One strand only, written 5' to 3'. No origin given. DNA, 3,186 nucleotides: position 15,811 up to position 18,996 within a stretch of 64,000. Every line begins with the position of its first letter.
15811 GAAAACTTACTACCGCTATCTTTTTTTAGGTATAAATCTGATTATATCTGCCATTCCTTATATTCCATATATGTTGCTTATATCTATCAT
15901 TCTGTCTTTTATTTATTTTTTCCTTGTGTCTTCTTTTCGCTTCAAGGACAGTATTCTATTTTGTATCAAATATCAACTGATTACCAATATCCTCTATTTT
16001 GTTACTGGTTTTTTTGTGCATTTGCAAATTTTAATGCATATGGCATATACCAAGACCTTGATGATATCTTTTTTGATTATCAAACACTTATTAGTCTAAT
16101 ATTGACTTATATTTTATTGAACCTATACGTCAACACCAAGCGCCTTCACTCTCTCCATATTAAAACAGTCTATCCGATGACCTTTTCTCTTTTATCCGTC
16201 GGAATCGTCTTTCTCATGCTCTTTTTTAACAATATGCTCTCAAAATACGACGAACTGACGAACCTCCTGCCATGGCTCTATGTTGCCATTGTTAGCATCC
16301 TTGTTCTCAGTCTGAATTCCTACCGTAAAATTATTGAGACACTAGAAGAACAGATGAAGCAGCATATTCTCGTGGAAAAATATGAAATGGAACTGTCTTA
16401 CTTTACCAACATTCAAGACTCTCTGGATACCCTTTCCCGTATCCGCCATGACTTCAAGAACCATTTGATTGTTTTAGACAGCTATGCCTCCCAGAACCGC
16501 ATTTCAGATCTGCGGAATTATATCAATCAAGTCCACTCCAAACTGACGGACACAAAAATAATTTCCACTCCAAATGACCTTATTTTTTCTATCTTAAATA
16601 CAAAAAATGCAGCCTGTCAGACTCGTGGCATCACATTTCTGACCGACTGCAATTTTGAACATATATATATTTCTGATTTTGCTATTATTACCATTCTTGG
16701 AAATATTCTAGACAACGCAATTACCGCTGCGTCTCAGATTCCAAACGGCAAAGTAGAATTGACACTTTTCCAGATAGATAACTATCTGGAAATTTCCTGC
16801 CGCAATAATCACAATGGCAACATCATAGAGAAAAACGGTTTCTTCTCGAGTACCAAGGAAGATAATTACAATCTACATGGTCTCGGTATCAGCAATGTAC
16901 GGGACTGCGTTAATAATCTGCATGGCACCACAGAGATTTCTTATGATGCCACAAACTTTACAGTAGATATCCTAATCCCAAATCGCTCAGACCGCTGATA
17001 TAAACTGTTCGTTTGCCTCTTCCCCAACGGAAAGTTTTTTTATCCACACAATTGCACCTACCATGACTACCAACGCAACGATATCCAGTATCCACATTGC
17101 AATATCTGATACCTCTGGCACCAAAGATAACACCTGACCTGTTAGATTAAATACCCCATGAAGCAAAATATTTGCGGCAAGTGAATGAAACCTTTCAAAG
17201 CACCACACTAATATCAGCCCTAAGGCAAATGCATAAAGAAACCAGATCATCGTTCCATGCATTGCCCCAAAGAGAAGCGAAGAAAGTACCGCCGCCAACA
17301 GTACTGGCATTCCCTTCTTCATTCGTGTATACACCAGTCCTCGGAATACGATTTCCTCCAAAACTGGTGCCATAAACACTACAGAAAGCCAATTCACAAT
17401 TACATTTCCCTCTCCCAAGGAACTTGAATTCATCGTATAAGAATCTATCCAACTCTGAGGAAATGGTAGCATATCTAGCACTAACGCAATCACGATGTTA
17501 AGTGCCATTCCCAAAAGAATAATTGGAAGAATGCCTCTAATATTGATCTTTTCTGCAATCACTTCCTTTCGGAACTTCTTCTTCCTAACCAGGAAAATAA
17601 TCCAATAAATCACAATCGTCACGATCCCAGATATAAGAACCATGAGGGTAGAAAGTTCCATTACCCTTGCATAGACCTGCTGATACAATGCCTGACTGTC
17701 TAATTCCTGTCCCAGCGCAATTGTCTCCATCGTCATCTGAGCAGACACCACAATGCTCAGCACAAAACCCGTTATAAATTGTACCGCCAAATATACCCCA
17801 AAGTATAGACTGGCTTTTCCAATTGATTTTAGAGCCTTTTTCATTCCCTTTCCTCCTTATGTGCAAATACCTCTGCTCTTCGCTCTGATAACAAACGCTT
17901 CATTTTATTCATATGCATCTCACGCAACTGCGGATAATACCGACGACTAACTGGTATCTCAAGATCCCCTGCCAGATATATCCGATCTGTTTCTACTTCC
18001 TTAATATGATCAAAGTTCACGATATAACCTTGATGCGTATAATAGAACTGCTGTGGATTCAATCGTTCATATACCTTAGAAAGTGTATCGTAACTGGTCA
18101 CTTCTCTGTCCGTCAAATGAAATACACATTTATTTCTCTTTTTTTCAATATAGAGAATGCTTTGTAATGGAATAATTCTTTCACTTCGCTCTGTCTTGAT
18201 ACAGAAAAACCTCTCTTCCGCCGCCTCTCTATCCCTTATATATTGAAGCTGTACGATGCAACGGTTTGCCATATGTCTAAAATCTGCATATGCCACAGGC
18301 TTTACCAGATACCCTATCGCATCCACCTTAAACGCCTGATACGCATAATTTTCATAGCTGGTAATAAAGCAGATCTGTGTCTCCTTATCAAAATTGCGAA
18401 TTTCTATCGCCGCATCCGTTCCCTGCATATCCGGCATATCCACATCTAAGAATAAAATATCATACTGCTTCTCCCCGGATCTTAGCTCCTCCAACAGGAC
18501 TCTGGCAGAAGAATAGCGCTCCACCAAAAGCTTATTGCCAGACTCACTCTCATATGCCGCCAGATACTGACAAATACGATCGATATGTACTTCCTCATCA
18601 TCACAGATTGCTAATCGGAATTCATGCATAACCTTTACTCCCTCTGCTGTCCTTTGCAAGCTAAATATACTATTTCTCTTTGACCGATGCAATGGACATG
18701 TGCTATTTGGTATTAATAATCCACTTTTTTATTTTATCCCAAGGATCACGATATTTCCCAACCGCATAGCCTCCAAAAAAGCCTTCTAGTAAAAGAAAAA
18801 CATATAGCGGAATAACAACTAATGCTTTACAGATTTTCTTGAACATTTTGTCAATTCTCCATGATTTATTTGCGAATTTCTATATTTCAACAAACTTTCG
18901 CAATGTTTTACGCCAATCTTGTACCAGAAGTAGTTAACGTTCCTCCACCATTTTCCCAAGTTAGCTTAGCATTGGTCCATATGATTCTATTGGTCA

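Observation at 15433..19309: Compact peptide-signalling/bacteriocin module: GG-peptide, small membrane ORF, LytTR, CPBP and convergent GHKL kinase under one repeat motif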

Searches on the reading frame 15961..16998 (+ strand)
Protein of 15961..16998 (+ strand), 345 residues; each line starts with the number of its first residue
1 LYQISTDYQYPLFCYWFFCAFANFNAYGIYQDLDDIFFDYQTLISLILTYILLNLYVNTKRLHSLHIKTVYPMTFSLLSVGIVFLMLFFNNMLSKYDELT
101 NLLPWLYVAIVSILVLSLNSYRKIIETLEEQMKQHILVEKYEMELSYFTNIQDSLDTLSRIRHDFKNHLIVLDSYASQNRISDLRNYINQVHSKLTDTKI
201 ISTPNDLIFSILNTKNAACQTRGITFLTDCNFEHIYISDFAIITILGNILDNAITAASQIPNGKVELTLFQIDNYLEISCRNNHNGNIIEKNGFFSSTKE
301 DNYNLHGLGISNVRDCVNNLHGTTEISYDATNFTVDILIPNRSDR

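Call 9: search_protein_families(library=pfam, proteins=[window:15961-16998:+], max_evalue=0.1)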
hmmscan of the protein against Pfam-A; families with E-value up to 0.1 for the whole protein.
window:15961-16998:+ (345 aa): 3 families
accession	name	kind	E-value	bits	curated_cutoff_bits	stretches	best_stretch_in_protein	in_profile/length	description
PF14501.12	HATPase_c_5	-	5e-18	65.3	22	1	238-340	2-102/102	GHKL domain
PF14689.11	SPOB_a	-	1.4e-08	34.6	28.1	1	143-198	1-56/62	Sensor_kinase_SpoOB-type, alpha-helical domain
PF02518.31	HATPase_c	-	1.9e-08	35.1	26.4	1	242-334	6-104/111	Histidine kinase-, DNA gyrase B-, and HSP90-like ATPase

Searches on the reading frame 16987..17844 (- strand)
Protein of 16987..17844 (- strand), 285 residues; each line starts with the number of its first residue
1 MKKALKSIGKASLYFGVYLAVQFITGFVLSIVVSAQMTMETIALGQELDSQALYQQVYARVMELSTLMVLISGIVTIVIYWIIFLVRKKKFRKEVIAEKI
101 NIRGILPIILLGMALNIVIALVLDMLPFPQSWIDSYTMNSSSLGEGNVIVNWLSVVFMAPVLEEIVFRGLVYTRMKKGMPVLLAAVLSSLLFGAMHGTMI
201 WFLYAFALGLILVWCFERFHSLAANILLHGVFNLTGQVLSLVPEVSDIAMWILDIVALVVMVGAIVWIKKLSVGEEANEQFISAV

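Call 9: search_protein_families(library=pfam, proteins=[window:16987-17844:-], max_evalue=0.1)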
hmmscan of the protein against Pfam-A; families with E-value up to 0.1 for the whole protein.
window:16987-17844:- (285 aa): 2 families
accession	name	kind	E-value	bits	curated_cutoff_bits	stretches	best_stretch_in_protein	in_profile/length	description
PF02517.21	Rce1-like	-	1.9e-20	73.3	22.4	1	147-234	3-92/93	Type II CAAX prenyl endopeptidase Rce1-like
PF12420.13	DUF3671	-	0.065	13.1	34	0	88-215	147-204/223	Fam-L, Fam-M like protein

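Call 54: search_protein_families(library=ncbifam, proteins=[window:16987-17844:-], max_evalue=1)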
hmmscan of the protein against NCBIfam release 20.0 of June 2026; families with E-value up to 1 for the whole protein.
window:16987-17844:- (285 aa): 7 families
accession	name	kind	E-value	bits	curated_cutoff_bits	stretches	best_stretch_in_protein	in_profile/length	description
NF041647.1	ABC_perm_CPBP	equivalog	2.1e-18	66.4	435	1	59-238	444-632/636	ABC transporter permease subunit/CPBP intramembrane protease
NF033192.3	CPBP_JDVT_MrtJ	equivalog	8.6e-10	39.2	75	1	152-234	1-93/98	JDVT-CTERM system glutamic-type intramembrane protease MrtJ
NF040589.1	CPBP_Synerg_MrtS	equivalog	3e-09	37.3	130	1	119-234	50-161/170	Synerg-CTERM system glutamic-type intramembrane protease MrtS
NF046050.1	CPBP_fam_MroQ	equivalog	6.3e-08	32.3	270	1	33-235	15-219/243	intramembrane glutamic endopeptidase MroQ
NF041656.1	CPBP_MmRce1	equivalog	8.2e-07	28.8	425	2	59-202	34-179/271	MmRce1 family CPBP family CAAX prenyl protease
NF040914.1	Mrt_core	domain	0.00015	21.8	100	1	157-240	9-105/108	myxosortase family intramembrane protease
TIGR04561.1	membra_charge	hypoth_equivalog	0.042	14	30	1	71-101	23-53/82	TIGR04561 family membrane protein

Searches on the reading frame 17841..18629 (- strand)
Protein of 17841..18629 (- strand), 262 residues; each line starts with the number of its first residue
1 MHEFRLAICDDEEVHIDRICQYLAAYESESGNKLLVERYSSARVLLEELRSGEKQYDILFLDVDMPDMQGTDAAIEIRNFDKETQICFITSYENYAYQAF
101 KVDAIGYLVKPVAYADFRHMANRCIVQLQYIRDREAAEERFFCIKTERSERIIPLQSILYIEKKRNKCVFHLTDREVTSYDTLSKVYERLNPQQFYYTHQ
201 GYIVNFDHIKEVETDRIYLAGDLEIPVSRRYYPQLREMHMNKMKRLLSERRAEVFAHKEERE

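Call 9: search_protein_families(library=pfam, proteins=[window:17841-18629:-], max_evalue=0.1)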
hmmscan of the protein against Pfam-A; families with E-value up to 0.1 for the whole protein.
window:17841-18629:- (262 aa): 2 families
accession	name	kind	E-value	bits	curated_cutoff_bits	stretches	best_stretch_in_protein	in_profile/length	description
PF04397.21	LytTR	-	1e-20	74.2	22.6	1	152-238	5-96/98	LytTr DNA-binding domain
PF00072.30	Response_reg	-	4.2e-16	59.5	30.2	1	7-120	2-109/111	Response regulator receiver domain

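Call 54: search_protein_families(library=ncbifam, proteins=[window:17841-18629:-], max_evalue=1)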
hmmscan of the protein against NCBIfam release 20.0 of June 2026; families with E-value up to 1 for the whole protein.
window:17841-18629:- (262 aa): 62 families (the best 25 are shown)
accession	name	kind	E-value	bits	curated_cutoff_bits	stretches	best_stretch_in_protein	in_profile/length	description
NF008677.0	PRK11697.1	equivalog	6.8e-23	81.3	246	1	8-238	6-234/238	two-component system response regulator BtsR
NF010684.1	PRK14084.1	equivalog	2.3e-19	70.1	375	1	46-235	39-248/254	response regulator transcription factor LytR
NF008469.0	PRK11361.1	equivalog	2.4e-10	39.7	714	1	7-136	8-130/461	acetoacetate metabolism transcriptional regulator AtoC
NF046049.1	quorum_RR_AgrA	equivalog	1.4e-09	37.8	400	1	6-215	3-216/238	quorum-sensing response regulator AgrA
NF051850.1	RespRegRprY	equivalog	2.9e-08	33.4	370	1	40-142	35-134/234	response regulator transcription factor RprY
TIGR01387.1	cztR_silR_copR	subfamily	6.6e-07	29.2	279.2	1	51-125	38-114/218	heavy metal response regulator transcription factor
NF011896.0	PRK15369.1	equivalog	7.8e-07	28.9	242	1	2-111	2-107/211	two component system response regulator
NF053854.1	RespRegPhoBBctds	equivalog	1.2e-06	28.1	270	1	19-116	10-106/225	two-component system response regulator PhoB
NF052313.1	T9SS_RR_PorX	equivalog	1.2e-06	27.7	300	1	52-116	41-107/513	T9SS response regulator signal transducer PorX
NF041367.1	CheY_Halo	equivalog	1.4e-06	28.7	200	1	53-114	40-103/114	chemotaxis protein CheY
NF007689.0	PRK10365.1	equivalog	2.4e-06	26.6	760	1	40-130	36-126/441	sigma-54-dependent response regulator transcription factor ZraR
NF046022.1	RespRegCpdRBruc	equivalog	8.2e-06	25.8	180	1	36-116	28-108/120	cell cycle two-component system response regulator CpdR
NF041946.1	LuxO_transreg_Vib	equivalog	1.2e-05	24.4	800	1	53-131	38-118/463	quorum-sensing sigma-54 dependent transcriptional regulator LuxO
TIGR01818.1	ntrC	equivalog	1.2e-05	24.3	558.6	1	33-136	22-125/463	nitrogen regulation protein NR(I)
NF006900.1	PRK09390.1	equivalog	1.7e-05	24.5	255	1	32-136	27-131/203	response regulator FixJ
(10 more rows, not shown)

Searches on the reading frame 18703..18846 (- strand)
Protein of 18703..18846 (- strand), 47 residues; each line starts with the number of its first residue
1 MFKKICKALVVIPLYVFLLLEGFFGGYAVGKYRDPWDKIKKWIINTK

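Call 9: search_protein_families(library=pfam, proteins=[window:18703-18846:-], max_evalue=0.1)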
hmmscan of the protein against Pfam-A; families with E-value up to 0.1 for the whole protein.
window:18703-18846:- (47 aa): 1 family
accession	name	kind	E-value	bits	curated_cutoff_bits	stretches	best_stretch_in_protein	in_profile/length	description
PF20584.3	DUF6787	-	0.043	14.6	27.5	1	3-43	35-72/79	Family of unknown function (DUF6787)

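Call 54: search_protein_families(library=ncbifam, proteins=[window:18703-18846:-], max_evalue=1)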
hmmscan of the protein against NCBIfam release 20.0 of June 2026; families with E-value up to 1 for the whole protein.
window:18703-18846:- (47 aa): 0 families

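Call 55: find_homologous_proteins(query=window:18703-18846:-, max_evalue=0.01)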
Query window:18703-18846:- (47 aa): 1 proteins with E <= 0.01 among 1 candidates.
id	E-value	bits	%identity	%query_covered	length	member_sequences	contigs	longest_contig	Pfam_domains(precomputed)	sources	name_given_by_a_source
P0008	6.7e-25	102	100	100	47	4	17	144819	-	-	-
